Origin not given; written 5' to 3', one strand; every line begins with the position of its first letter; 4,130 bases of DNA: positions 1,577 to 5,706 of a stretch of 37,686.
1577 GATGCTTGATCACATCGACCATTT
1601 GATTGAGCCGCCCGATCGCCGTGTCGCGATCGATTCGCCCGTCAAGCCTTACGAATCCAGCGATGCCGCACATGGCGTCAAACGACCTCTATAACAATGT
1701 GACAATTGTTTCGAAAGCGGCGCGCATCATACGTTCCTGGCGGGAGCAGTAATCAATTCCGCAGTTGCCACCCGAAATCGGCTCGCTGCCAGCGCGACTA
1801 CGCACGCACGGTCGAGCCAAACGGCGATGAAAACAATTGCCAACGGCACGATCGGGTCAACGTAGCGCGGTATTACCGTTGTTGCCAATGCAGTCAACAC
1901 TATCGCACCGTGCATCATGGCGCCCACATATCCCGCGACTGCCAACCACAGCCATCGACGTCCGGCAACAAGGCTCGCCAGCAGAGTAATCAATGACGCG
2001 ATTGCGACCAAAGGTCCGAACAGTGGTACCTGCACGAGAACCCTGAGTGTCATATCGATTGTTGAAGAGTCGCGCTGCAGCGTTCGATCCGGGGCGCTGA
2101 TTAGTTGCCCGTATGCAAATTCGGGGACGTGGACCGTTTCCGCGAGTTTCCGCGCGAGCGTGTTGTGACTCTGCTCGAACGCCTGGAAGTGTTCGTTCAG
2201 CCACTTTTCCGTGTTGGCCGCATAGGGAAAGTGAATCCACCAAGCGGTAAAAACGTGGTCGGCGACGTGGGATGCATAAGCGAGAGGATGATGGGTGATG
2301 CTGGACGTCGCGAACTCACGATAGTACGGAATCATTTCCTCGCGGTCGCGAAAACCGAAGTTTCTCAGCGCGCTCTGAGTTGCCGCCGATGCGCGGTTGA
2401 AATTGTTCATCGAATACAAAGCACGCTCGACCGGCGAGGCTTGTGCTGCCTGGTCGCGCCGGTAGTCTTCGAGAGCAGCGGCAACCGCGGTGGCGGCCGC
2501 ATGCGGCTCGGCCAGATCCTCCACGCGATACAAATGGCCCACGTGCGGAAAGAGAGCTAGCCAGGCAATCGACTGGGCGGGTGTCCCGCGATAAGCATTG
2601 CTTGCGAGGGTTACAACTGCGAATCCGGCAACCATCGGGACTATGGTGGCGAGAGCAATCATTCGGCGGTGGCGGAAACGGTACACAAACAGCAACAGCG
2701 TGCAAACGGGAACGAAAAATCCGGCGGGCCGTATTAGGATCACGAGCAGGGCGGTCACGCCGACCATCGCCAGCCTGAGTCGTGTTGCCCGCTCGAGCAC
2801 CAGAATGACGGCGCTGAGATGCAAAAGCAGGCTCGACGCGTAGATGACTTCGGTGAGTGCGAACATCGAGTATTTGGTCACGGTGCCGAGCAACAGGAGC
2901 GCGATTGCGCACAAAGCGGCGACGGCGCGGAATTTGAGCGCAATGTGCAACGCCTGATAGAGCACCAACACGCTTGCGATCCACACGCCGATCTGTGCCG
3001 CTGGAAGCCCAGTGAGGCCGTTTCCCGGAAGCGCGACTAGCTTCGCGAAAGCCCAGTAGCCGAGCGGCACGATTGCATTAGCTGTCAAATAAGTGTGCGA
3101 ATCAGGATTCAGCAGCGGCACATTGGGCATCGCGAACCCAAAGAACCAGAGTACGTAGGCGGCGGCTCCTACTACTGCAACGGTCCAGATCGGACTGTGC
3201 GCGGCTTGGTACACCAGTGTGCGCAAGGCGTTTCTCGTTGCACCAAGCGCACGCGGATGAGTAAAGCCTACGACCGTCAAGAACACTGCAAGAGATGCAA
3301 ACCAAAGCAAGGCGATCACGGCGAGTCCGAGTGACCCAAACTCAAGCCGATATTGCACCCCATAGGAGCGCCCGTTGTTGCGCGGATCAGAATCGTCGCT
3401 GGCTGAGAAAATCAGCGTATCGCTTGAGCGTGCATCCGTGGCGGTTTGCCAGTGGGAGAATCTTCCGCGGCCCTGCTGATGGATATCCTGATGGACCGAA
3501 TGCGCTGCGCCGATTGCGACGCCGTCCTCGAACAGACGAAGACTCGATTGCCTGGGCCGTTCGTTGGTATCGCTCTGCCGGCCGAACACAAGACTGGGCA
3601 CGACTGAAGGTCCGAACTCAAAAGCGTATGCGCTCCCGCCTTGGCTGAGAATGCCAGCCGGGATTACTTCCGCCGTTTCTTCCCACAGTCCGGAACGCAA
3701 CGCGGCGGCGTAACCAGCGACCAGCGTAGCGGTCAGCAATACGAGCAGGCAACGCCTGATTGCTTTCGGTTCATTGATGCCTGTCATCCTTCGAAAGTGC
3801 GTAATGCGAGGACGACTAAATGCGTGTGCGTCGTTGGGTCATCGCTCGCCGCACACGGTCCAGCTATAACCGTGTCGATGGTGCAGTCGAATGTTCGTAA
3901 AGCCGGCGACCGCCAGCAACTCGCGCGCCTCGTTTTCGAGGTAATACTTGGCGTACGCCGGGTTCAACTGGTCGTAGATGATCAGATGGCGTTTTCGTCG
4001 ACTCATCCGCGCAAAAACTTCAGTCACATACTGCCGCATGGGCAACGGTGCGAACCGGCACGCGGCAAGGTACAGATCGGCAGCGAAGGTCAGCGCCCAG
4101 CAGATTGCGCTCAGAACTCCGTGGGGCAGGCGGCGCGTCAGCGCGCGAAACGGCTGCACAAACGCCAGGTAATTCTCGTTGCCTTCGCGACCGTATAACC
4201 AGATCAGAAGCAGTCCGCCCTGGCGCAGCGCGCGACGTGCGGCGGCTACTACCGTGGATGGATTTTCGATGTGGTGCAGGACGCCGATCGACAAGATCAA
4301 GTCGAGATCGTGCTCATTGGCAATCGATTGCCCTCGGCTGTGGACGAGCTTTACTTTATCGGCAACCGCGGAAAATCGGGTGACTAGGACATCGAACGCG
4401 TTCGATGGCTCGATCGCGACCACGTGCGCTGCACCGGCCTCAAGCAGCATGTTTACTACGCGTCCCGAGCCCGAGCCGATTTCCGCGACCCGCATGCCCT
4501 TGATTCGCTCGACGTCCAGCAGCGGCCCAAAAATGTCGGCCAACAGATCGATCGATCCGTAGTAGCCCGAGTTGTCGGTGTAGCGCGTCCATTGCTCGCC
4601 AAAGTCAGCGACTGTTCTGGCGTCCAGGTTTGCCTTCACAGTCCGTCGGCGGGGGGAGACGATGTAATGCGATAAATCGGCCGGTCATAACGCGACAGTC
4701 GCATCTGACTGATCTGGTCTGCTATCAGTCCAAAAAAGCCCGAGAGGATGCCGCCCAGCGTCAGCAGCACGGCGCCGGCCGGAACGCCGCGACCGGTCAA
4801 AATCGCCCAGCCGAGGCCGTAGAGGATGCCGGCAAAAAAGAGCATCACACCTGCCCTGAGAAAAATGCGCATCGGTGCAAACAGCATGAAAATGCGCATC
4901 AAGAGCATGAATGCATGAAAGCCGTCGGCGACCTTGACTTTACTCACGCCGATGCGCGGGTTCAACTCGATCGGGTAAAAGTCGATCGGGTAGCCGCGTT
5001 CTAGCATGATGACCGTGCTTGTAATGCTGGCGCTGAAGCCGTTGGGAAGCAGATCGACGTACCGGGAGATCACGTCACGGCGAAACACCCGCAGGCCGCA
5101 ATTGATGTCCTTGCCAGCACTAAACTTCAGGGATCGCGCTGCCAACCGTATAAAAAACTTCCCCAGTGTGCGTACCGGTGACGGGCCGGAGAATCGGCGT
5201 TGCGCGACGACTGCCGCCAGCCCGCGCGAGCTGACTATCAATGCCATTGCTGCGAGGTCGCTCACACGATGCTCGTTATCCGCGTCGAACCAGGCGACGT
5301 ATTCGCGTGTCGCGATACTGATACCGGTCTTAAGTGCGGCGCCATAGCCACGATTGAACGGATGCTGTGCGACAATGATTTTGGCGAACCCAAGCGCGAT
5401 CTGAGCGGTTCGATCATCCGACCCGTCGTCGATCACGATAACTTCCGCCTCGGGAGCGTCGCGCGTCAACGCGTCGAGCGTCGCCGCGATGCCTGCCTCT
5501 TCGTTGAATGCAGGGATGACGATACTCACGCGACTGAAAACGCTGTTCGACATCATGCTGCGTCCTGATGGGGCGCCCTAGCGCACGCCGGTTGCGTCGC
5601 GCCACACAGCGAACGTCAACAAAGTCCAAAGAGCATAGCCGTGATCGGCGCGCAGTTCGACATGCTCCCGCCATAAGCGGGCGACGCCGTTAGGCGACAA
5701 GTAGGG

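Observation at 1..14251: Twelve-gene co-directional envelope-modification operon with no polymerase, exporter or ligase: candidate undescribed periplasmic decoration system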

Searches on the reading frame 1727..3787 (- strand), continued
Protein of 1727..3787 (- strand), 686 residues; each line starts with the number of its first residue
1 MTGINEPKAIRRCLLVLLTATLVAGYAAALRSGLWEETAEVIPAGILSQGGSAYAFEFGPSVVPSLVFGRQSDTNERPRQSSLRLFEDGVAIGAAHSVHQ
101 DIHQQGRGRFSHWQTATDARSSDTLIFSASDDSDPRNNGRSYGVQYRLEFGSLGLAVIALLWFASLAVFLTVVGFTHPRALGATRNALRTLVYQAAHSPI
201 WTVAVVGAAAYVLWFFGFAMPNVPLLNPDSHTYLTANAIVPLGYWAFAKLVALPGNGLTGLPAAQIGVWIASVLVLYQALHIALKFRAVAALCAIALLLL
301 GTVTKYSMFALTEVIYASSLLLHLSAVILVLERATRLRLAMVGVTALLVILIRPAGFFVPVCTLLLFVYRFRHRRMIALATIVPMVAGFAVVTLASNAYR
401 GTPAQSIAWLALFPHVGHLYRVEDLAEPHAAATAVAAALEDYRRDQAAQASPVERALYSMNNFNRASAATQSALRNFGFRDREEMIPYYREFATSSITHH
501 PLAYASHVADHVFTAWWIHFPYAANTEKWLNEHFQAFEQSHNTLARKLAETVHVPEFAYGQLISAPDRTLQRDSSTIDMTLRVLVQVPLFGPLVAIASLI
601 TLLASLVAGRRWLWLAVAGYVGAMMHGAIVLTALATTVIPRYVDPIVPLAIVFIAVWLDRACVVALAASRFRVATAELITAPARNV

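Call 77: search_protein_families(library=pfam, proteins=[L034:627-1787:+, L034:3848-4957:+, L034:7890-8723:+, L034:9896-11728:+, L034:13214-14185:-, L034:15312-17096:+, L034:17382-20300:+, L004:1337-2824:+, L004:2829-4562:-, L004:43-1383:+], max_evalue=0.01)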
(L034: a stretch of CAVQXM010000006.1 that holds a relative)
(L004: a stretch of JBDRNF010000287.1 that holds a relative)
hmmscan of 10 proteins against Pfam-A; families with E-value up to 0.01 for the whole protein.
L034:627-1787:+ (386 aa): 6 families
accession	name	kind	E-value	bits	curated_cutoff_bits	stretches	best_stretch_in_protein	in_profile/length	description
PF00534.26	Glycos_transf_1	-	5.3e-31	107.9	26.4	1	193-361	2-172/172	Glycosyl transferases group 1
PF13692.12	Glyco_trans_1_4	-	7.5e-30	104.5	27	1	208-346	3-140/142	Glycosyl transferases group 1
PF13439.12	Glyco_transf_4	-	1.7e-21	77.4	28.5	1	15-185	2-169/170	Glycosyltransferase Family 4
PF13579.12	Glyco_trans_4_4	-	2.2e-15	57.8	29.7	1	15-181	1-158/158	Glycosyl transferase 4-like domain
PF13524.12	Glyco_trans_1_2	-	5.2e-07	30.1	25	1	274-372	38-139/144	Glycosyl transferase-like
PF20706.3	GT4-conflict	-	0.0047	16.4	26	1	239-320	233-319/385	Family 4 Glycosyltransferase in conflict systems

L034:3848-4957:+ (369 aa): 7 families
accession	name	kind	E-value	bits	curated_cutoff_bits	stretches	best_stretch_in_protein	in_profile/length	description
PF13692.12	Glyco_trans_1_4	-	2.2e-34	119.2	27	1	191-330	3-142/142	Glycosyl transferases group 1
PF00534.26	Glycos_transf_1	-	1.4e-32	113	26.4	1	183-343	9-171/172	Glycosyl transferases group 1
PF13477.12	Glyco_trans_4_2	-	2.9e-14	53.8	23.4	1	3-147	1-135/139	Glycosyl transferase 4-like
PF13524.12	Glyco_trans_1_2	-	4.6e-12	46.5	25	1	207-354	5-138/144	Glycosyl transferase-like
PF13579.12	Glyco_trans_4_4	-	5.6e-11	43.5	29.7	1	19-171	8-156/158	Glycosyl transferase 4-like domain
PF13439.12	Glyco_transf_4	-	1.7e-09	38.4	28.5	1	19-178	9-169/170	Glycosyltransferase Family 4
PF20706.3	GT4-conflict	-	1.3e-08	34.7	26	1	166-333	174-360/385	Family 4 Glycosyltransferase in conflict systems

L034:7890-8723:+ (277 aa): 7 families
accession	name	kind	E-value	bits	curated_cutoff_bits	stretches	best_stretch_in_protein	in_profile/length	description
PF13649.12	Methyltransf_25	-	2.4e-14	54.2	27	1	68-159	1-97/97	Methyltransferase domain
PF08242.18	Methyltransf_12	-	7.1e-14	52.8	30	1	70-161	2-98/98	Methyltransferase domain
PF08241.18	Methyltransf_11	-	5.4e-13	49.8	21.2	1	70-162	2-94/95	Methyltransferase domain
PF13847.12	Methyltransf_31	-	1.2e-10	41.6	27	1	65-171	4-114/145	Methyltransferase domain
PF13489.12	Methyltransf_23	-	1.2e-08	35.3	27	1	63-179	21-132/164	Methyltransferase domain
PF01209.24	Ubie_methyltran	-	0.00011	22.1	20.1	1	45-165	28-153/233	ubiE/COQ5 methyltransferase family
PF05175.20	MTS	-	0.0078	16.3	23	0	64-114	31-81/170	Methyltransferase small domain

L034:9896-11728:+ (610 aa): 0 families

L034:13214-14185:- (323 aa): 1 family
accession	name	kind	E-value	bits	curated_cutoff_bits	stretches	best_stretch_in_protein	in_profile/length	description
PF03401.19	TctC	-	3.6e-77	260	27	1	47-316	2-270/274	Tripartite tricarboxylate transporter family receptor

L034:15312-17096:+ (594 aa): 3 families
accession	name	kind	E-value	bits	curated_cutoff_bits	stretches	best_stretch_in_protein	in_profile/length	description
PF03865.19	ShlB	-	1.8e-12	47.8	22.7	1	236-523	12-285/311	Haemolysin secretion/activation protein ShlB/FhaC/HecB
PF08479.16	POTRA_2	-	2.1e-12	47.1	24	1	90-164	3-76/76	POTRA domain, ShlB-type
PF07244.20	POTRA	-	0.0016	19.5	21.3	1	89-161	2-74/79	Surface antigen variable number repeat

L034:17382-20300:+ (973 aa): 2 families
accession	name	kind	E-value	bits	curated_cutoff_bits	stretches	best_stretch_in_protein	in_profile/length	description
PF05860.19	TPS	-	7.5e-35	121.5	33.5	1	68-322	3-250/252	TPS secretion domain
PF07581.17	Glug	-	0.0042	17.8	20.5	1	742-766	2-28/28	The GLUG motif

L004:1337-2824:+ (495 aa): 0 families

L004:2829-4562:- (577 aa): 0 families

L004:43-1383:+ (446 aa): 0 families

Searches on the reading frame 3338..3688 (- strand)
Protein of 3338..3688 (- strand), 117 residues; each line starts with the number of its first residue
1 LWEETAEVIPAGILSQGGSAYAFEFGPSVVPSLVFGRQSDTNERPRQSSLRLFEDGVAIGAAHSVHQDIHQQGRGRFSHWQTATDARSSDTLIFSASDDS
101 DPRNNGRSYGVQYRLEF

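Call 97: search_solved_structures(query=A5, max_evalue=10, show_alignments=2)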
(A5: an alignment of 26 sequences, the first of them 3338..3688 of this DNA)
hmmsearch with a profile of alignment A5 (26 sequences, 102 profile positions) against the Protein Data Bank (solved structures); distinct sequences matched with E-value up to 10: 0.

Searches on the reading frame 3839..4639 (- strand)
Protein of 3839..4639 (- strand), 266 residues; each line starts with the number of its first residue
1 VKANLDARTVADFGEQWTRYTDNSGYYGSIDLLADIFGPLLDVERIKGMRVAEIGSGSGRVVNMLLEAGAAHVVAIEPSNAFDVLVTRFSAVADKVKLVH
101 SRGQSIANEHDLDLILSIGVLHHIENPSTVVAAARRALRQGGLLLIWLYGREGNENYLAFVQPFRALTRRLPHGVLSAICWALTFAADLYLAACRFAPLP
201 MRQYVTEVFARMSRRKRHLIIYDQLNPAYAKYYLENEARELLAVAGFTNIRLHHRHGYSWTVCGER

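Call 6: search_protein_families(library=pfam, proteins=[window:3839-4639:-], max_evalue=0.01)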
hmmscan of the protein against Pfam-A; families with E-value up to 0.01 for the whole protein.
window:3839-4639:- (266 aa): 8 families
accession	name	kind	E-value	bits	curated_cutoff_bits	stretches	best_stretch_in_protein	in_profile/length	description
PF08241.18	Methyltransf_11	-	2.9e-13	50.7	21.2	1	53-146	2-95/95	Methyltransferase domain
PF08242.18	Methyltransf_12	-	1e-12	49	30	1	53-144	2-98/98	Methyltransferase domain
PF13649.12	Methyltransf_25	-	4.5e-10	40.5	27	1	51-142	1-97/97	Methyltransferase domain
PF13489.12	Methyltransf_23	-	2.2e-09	37.7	27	1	45-149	20-119/164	Methyltransferase domain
PF08003.17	Methyltransf_9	-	4.5e-08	32.8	23.8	1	44-158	112-229/315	Protein of unknown function (DUF1698)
PF13847.12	Methyltransf_31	-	7.4e-06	26.2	27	1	47-146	3-109/145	Methyltransferase domain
PF05175.20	MTS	-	0.0014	18.7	23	1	31-147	17-139/170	Methyltransferase small domain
PF02353.26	CMAS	-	0.0024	17.7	27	1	47-148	62-166/273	Mycolic acid cyclopropane synthetase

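Call 9: search_protein_families(library=ncbifam, proteins=[window:3839-4639:-], max_evalue=0.001)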
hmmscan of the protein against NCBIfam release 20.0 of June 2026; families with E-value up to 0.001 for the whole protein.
window:3839-4639:- (266 aa): 8 families
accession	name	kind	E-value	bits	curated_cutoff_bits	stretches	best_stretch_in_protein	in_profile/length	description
TIGR00452.1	TIGR00452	equivalog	1.9e-11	43.3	275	1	43-146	113-219/316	tRNA 5-methoxyuridine(34)/uridine 5-oxyacetic acid(34) synthase CmoB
NF011650.0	PRK15068.1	equivalog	6e-11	41.8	209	1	43-147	118-226/324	tRNA 5-methoxyuridine(34)/uridine 5-oxyacetic acid(34) synthase CmoB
NF045667.1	MTase_DVU1556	equivalog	1.3e-08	34.5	155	1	46-151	21-125/213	DVU_1556 family methyltransferase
TIGR01983.1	UbiG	equivalog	5.9e-08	32.3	102.95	1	44-151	46-156/228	bifunctional 2-polyprenyl-6-hydroxyphenol methylase/3-demethylubiquinol 3-O-methyltransferase UbiG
NF043040.1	corrin_prot_MT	hypoth_equivalog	6.5e-08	32.3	180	1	47-146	41-147/216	corrinoid protein-associated methyltransferase CpaM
TIGR02072.1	BioC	equivalog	1e-05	25.5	184.95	1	46-146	33-132/244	malonyl-ACP O-methyltransferase BioC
NF008264.0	PRK11036.1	equivalog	1.7e-05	24.4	366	1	47-153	44-154/261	tRNA uridine 5-oxyacetic acid(34) methyltransferase CmoM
NF008686.0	PRK11705.1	equivalog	0.00017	20.7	400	1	47-153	167-272/383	cyclopropane fatty acyl phospholipid synthase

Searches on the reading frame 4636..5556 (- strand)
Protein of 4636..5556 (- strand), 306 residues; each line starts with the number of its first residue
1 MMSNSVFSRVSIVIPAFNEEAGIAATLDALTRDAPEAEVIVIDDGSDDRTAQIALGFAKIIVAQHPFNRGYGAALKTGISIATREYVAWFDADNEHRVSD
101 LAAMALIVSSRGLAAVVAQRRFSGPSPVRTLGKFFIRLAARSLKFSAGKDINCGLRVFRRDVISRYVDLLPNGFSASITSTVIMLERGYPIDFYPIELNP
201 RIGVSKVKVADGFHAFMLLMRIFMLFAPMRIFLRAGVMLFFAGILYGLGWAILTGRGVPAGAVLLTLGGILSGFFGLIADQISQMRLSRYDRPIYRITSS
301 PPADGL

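Call 6: search_protein_families(library=pfam, proteins=[window:4636-5556:-], max_evalue=0.01)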
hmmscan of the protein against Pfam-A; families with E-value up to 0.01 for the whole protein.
window:4636-5556:- (306 aa): 3 families
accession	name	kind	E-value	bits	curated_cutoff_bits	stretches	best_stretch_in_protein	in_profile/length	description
PF00535.33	Glycos_transf_2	-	5.2e-29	101.8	23.3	1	11-164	1-165/168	Glycosyl transferase family 2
PF13641.12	Glyco_tranf_2_3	-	7.7e-06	26.5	27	1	9-94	2-97/230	Glycosyltransferase like family 2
PF10111.15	Glyco_tranf_2_2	-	0.0002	21.4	27.3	1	11-114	1-112/276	Glycosyltransferase like family 2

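Call 9: search_protein_families(library=ncbifam, proteins=[window:4636-5556:-], max_evalue=0.001)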
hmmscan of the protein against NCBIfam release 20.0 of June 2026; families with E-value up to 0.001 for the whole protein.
window:4636-5556:- (306 aa): 21 families
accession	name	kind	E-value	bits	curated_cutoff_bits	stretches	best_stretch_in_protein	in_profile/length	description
TIGR04182.1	glyco_TIGR04182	equivalog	1.2e-21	77.4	325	1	10-285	2-285/293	S-layer glycoprotein N-glycosyltransferase AglJ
NF058614.1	PPMAGASynPpgS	equivalog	2.1e-21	76.4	370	1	10-196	2-194/226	polyprenyl-phospho-N-acetylgalactosaminyl synthase PpgS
NF041391.1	DPhHxTase_Halo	equivalog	1.5e-17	63.3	375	1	16-212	3-197/213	dolichyl-phosphate hexose transferase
TIGR03965.1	mycofact_glyco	equivalog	2e-14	53.3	280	1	7-116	73-187/467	mycofactocin biosynthesis glycosyltransferase MftF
TIGR04283.1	glyco_like_mftF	equivalog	3.2e-14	53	182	1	10-148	1-137/221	TIGR04283 family arsenosugar biosynthesis glycosyltransferase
TIGR03937.1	PgaC_IcaA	equivalog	4.8e-14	52.1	422.3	1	7-94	44-136/407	poly-beta-1,6-N-acetyl-D-glucosamine synthase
NF007482.0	PRK10073.1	equivalog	1.7e-12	47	423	1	6-95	4-97/334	glycosyltransferase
NF010496.0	PRK13915.1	equivalog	1.2e-10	41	262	1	8-97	31-130/307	glucosyl-3-phosphoglycerate synthase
NF047588.1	GlcsyltransPgfSStrep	equivalog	4.9e-10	39.1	500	1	9-182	2-184/308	glycosyltransferase PgfS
NF007986.1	PRK10714.1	equivalog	3.3e-09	36.2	529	1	7-165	5-171/316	undecaprenyl-phosphate 4-deoxy-4-formamido-L-arabinose transferase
TIGR03469.1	HpnB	hypoth_equivalog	2e-08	33.7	379.25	1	5-106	41-158/386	hopene-associated glycosyltransferase HpnB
NF053846.1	glyco_with_XrtP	equivalog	2.4e-08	33.1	520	1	12-60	45-93/440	XrtP-associated glycosyltransferase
NF041875.1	EPS_EpsD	equivalog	4e-08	33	370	1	10-97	1-93/325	exopolysaccharide biosynthesis glycosyltransferase EpsD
NF047683.1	TeichurnBiosyTuaG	equivalog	4.1e-07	29.9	400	1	9-102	7-105/252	teichuronic acid biosynthesis protein TuaG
NF041865.1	EpsU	equivalog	8.9e-07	28.2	700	1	9-106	40-145/394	exopolysaccharide biosynthesis GT2 family glycosyltransferase EpsU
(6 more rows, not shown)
